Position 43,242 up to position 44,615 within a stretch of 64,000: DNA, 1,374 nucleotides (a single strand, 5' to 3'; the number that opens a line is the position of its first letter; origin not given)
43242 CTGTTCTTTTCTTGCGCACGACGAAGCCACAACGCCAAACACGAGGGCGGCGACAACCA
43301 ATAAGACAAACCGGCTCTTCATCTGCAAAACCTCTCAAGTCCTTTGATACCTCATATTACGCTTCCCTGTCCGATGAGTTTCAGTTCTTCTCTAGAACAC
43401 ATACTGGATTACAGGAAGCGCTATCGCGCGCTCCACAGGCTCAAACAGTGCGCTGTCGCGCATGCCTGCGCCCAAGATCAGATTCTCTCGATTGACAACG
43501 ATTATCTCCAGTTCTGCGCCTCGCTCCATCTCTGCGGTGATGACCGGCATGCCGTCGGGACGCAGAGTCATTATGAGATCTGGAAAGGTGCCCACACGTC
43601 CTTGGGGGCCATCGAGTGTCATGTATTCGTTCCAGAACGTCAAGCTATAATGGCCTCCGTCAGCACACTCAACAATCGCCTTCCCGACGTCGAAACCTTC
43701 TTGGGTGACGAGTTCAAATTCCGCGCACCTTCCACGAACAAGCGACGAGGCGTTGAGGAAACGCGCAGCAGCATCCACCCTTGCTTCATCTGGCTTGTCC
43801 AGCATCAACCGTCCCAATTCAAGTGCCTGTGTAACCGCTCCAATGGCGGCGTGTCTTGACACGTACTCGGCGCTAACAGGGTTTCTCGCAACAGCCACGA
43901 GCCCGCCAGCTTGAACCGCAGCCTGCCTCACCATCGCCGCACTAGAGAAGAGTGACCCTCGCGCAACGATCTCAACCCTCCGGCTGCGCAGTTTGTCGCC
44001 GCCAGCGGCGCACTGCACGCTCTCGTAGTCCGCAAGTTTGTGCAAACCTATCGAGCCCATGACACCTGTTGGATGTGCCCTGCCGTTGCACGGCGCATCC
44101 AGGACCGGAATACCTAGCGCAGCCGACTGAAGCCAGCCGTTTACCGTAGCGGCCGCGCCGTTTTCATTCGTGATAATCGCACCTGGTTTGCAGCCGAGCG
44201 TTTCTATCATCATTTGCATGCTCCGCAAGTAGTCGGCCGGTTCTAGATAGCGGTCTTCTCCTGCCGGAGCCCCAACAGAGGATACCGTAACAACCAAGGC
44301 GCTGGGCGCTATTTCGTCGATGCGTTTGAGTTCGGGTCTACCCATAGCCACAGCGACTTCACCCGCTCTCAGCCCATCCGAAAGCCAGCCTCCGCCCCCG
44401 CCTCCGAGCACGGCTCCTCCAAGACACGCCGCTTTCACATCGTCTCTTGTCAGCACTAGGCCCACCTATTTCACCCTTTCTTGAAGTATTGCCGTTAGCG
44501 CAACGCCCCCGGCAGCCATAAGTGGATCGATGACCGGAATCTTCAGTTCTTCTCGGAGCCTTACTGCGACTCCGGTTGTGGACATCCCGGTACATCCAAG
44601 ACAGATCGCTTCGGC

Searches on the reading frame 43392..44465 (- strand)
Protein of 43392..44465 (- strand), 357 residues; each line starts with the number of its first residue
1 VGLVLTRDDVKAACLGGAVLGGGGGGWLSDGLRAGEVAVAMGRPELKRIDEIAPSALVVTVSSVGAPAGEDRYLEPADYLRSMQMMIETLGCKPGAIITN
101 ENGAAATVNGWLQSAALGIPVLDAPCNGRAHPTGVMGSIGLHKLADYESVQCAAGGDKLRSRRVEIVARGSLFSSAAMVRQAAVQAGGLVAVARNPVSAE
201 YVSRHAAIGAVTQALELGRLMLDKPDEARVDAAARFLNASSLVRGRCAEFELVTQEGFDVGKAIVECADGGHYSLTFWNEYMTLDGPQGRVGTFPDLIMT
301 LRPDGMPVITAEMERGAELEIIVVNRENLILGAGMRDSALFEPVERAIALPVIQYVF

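Call 90: search_protein_families(library=pfam, proteins=[window:43392-44465:-], max_evalue=0.0001)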
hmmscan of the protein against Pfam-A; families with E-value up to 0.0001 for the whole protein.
window:43392-44465:- (357 aa): 2 families
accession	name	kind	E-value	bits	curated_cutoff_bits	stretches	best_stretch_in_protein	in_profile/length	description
PF20906.3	S-Me-THD_C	-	1.3e-21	77.2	27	1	177-327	8-164/190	S-Me-THD-like, C-terminal domain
PF06032.18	S-Me-THD_N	-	1.7e-17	64.4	27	1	9-144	2-139/158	S-Me-THD-like, N-terminal domain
